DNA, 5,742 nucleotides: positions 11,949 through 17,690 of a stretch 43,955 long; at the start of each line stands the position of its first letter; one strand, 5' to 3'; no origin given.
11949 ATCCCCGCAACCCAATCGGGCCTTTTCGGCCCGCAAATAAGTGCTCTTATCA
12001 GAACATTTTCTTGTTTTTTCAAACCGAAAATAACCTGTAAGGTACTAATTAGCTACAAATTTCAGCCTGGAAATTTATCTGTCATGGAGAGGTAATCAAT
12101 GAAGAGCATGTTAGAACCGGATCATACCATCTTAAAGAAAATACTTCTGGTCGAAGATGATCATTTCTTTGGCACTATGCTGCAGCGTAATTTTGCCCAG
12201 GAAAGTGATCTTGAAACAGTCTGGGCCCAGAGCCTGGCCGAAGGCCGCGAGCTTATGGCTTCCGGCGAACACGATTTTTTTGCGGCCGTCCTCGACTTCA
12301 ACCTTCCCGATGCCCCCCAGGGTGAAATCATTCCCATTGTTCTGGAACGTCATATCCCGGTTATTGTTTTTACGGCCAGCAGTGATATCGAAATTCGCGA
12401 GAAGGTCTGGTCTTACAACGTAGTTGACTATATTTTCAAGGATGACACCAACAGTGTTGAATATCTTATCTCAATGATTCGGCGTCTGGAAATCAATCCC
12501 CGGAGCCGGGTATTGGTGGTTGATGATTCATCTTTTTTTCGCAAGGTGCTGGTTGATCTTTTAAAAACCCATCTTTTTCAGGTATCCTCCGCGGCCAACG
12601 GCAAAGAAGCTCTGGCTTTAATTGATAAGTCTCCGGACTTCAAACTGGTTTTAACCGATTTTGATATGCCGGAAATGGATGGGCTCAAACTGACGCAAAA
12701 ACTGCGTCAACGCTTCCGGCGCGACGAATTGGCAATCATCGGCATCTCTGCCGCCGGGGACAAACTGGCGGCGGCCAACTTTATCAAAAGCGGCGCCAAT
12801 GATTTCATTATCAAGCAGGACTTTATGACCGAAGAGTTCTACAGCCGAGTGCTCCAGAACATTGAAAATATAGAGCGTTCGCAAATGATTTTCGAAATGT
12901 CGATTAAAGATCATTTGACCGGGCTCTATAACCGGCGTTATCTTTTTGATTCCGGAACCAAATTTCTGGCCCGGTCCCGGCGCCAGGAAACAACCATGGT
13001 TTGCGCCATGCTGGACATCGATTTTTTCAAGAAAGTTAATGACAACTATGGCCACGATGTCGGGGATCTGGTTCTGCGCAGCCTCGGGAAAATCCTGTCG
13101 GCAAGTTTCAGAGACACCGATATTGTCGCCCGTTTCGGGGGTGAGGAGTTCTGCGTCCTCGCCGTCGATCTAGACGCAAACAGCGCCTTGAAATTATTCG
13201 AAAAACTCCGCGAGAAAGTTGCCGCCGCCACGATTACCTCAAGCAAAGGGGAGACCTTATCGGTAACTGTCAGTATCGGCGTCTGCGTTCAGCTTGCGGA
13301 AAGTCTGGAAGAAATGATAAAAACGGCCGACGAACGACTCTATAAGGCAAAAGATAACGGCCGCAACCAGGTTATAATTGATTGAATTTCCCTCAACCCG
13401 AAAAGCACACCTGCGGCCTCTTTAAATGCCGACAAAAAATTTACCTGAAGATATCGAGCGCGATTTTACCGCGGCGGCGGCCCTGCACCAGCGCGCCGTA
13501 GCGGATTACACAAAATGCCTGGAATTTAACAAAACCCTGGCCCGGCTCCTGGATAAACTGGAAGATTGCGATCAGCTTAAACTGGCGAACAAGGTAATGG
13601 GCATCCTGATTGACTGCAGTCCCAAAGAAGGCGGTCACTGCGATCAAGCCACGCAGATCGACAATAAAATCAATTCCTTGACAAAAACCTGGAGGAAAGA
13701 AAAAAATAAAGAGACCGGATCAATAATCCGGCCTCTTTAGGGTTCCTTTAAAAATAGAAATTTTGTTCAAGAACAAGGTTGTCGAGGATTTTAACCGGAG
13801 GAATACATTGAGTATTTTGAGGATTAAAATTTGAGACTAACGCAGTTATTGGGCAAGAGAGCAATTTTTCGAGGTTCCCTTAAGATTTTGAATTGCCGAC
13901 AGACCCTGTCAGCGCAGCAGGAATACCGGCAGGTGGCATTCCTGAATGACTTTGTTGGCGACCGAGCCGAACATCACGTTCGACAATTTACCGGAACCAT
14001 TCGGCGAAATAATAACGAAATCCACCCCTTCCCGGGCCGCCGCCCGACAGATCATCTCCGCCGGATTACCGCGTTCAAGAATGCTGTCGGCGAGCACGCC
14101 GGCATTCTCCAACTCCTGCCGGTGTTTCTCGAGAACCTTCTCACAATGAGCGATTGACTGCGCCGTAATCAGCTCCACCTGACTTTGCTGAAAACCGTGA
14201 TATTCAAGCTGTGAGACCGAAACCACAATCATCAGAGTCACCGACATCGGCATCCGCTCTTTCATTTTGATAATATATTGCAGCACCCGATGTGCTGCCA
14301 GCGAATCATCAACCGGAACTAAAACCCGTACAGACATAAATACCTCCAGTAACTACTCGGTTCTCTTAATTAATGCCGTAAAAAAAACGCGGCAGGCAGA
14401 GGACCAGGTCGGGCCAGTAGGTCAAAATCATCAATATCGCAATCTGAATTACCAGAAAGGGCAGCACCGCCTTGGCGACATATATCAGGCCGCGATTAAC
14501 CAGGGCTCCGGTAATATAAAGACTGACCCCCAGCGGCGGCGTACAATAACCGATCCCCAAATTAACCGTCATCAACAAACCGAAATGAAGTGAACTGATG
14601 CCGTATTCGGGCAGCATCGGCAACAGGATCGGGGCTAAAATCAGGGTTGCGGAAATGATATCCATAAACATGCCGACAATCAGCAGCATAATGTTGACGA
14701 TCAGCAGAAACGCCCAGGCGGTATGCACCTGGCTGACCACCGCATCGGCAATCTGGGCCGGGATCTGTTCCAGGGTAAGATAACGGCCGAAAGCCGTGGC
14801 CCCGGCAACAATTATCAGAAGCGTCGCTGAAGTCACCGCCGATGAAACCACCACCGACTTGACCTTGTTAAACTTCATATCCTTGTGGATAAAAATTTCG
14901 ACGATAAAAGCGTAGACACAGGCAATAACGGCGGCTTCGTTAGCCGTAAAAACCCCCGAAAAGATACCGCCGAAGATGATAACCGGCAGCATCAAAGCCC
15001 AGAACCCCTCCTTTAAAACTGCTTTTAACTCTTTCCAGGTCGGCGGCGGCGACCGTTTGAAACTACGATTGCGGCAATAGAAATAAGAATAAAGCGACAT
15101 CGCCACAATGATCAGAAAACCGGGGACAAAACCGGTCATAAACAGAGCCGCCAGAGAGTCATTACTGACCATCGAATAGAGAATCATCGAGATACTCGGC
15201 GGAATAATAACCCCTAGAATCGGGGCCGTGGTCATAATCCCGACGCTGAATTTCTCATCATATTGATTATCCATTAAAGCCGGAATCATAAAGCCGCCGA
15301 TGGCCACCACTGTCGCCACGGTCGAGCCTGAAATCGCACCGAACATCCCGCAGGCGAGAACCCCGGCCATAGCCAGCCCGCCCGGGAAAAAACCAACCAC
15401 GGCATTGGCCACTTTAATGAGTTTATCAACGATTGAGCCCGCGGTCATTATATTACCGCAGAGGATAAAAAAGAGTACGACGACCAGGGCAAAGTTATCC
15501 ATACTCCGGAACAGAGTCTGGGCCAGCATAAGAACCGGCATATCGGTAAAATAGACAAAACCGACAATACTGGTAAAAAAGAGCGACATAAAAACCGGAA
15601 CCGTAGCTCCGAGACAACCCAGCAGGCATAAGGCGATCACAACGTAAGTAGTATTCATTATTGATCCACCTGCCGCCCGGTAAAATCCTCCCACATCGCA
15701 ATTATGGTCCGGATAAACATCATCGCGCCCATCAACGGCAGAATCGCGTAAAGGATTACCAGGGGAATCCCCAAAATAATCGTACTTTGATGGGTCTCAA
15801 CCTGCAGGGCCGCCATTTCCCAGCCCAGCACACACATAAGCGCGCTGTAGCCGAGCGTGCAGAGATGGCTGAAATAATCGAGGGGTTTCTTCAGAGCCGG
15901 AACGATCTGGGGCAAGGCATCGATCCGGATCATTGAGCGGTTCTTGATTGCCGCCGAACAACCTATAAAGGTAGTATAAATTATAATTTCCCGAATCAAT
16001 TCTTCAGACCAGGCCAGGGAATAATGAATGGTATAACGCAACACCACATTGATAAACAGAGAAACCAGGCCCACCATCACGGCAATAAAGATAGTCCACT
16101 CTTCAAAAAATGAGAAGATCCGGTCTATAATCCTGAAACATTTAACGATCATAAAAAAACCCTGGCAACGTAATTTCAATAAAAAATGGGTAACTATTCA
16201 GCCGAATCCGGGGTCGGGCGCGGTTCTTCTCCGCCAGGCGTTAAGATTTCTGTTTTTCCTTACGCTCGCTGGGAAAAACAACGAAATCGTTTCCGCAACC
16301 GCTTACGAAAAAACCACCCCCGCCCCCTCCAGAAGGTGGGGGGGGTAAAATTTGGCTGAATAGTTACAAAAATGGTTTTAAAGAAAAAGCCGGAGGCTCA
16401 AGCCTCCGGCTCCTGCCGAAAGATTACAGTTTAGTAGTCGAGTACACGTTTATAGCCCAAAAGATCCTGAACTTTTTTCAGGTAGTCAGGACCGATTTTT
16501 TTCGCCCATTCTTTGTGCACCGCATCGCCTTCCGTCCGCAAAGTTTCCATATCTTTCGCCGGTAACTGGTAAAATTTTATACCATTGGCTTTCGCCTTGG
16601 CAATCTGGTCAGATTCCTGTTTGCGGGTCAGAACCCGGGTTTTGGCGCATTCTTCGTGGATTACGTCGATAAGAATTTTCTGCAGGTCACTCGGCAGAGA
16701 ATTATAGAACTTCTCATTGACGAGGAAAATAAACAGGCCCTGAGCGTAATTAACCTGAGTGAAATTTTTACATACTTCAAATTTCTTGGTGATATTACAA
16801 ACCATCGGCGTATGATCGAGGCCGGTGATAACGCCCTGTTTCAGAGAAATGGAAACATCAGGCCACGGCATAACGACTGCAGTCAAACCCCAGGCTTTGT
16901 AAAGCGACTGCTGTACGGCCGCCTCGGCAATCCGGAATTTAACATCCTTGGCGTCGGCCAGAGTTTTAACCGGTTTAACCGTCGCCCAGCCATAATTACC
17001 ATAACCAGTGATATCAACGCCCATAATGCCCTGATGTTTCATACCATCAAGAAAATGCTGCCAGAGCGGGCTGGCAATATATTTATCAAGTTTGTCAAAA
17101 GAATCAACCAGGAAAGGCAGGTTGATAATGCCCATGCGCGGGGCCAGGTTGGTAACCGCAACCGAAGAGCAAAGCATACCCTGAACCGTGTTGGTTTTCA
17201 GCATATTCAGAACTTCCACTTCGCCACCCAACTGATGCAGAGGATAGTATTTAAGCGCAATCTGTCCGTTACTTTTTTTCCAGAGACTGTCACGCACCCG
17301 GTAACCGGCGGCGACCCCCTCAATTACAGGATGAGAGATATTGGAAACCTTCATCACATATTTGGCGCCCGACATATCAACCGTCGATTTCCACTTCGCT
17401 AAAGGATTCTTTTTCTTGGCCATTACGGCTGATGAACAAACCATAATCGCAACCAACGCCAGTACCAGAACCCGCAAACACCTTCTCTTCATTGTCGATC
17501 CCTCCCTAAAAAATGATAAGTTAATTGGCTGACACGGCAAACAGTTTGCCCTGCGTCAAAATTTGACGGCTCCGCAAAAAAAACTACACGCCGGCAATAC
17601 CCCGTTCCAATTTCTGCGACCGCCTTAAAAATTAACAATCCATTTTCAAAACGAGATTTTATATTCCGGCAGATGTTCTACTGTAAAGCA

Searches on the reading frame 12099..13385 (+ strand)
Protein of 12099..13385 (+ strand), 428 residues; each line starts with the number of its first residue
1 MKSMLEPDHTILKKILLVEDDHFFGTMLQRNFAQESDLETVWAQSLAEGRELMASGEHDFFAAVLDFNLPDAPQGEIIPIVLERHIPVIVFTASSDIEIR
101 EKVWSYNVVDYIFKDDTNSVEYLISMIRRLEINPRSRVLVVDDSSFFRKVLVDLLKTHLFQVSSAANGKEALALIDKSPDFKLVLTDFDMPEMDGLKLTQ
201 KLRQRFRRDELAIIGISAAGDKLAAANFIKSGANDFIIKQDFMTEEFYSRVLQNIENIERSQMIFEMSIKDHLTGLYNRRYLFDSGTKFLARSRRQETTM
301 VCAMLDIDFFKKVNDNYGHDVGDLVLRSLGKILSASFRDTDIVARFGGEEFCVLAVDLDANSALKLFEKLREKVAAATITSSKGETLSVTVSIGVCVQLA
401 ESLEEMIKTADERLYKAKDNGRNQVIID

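Call 7: search_protein_families(library=ncbifam, proteins=[window:12099-13385:+], max_evalue=0.00001)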
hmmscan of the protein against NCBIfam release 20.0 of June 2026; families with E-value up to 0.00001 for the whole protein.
window:12099-13385:+ (428 aa): 106 families (the best 25 are shown)
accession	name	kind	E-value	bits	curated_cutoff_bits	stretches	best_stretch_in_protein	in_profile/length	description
NF050064.1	BlResRespRegCbrR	equivalog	3.8e-79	266.6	600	1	13-425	3-411/415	bile resistance response regulator CbrR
NF007135.0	PRK09581.1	equivalog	1.5e-65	221.8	474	2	264-426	288-453/457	PleD family two-component system response regulator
NF047654.1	DiguCycDgcRLepto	equivalog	2.5e-63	213.7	500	1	136-426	3-294/295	diguanylate cyclase DgcR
TIGR00254.1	GGDEF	domain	7.4e-52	175.4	37.4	1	266-426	3-165/168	diguanylate cyclase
NF038266.1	diguan_SiaD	equivalog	1.4e-47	162.2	290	1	259-425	85-252/252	biofilm regulation diguanylate cyclase SiaD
NF007380.0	PRK09894.1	equivalog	1e-43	149.8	256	1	238-427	99-286/296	diguanylate cyclase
NF041606.1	dguan_cyc_DgcA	equivalog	1.9e-39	135.6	370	1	263-427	173-338/340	diguanylate cyclase DgcA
NF007423.1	PRK09966.1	equivalog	3.9e-34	118.2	325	1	264-418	235-390/390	diguanylate cyclase DgcN/YfiN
NF011955.1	PRK15426.1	equivalog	1e-33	116.3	408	1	268-427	398-560/564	cellulose biosynthesis regulator diguanylate cyclase DgcQ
NF051473.1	DigCycDgcsShew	equivalog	1.4e-33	116.5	400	1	240-425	107-288/291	diguanylate cyclase DgcS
NF007599.0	PRK10245.1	equivalog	7.3e-31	107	402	1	259-424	201-366/371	diguanylate cyclase AdrA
NF040885.1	diguan_DgcJ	equivalog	2.6e-30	105.7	500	1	258-423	331-491/493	diguanylate cyclase DgcJ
NF045675.1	PhdiestaseDibA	equivalog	2.4e-27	95.6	980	1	238-424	172-360/623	phosphodiesterase DibA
NF047872.1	GGDEF_GdpS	equivalog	2.7e-27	95.9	400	1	268-426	187-348/355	GGDEF domain-containing protein GdpS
NF007298.0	PRK09776.1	equivalog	3.8e-25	88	1135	1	268-427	684-844/1111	diguanylate cyclase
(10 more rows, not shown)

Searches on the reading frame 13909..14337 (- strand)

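Call 28: search_protein_families(library=pfam, proteins=[window:13909-14337:-], max_evalue=0.001)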
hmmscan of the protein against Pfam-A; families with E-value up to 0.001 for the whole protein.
window:13909-14337:- (142 aa): 1 family
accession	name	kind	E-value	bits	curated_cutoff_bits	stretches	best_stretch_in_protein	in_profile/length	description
PF00582.32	Usp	-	2e-20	74.2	24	1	4-142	4-141/141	Universal stress protein family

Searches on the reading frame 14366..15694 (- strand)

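Call 8: search_protein_families(library=ncbifam, proteins=[window:14366-15694:-], max_evalue=0.00001)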
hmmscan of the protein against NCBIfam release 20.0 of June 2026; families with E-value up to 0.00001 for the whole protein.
window:14366-15694:- (442 aa): 3 families
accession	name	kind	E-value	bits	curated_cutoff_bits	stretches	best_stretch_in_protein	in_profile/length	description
TIGR00786.1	dctM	subfamily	1.4e-115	386.3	268.45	1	32-435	2-405/405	TRAP transporter large permease subunit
NF011634.1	PRK15060.1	equivalog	5.3e-70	236.6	800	1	18-432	4-418/425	2,3-diketo-L-gulonate TRAP transporter large permease YiaN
TIGR02123.1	TRAP_fused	subfamily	8.4e-17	61.1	320.65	1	15-432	120-536/615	TRAP transporter fused permease subunit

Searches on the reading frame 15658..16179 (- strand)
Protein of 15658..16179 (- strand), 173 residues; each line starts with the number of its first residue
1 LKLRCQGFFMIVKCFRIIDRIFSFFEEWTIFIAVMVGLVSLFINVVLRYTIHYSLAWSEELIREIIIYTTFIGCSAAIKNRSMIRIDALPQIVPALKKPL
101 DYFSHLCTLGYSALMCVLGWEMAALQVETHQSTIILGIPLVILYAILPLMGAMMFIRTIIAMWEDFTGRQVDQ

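Call 28: search_protein_families(library=pfam, proteins=[window:15658-16179:-], max_evalue=0.001)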
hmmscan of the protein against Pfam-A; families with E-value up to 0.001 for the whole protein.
window:15658-16179:- (173 aa): 1 family
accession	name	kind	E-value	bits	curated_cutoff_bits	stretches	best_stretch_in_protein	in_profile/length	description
PF04290.18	DctQ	-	2.6e-27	95.7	28.3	1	39-167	3-131/132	Tripartite ATP-independent periplasmic transporters, DctQ component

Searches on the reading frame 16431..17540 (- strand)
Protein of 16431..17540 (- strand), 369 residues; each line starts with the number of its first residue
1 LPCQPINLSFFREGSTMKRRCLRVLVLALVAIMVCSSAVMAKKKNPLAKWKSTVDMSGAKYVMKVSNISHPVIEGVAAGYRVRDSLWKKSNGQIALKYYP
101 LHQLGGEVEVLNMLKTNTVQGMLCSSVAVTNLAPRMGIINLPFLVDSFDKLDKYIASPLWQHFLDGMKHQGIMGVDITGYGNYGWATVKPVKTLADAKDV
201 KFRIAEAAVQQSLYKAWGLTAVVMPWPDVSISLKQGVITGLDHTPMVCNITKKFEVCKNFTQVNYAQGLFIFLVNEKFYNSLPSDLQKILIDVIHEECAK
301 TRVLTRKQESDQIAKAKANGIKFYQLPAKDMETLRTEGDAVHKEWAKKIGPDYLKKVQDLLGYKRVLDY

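Call 28: search_protein_families(library=pfam, proteins=[window:16431-17540:-], max_evalue=0.001)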
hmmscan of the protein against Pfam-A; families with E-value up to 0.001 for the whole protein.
window:16431-17540:- (369 aa): 1 family
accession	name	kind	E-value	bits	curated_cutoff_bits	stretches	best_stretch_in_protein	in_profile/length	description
PF03480.18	DctP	-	5.4e-52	177.3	23.4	1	86-347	22-285/286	Bacterial extracellular solute-binding protein, family 7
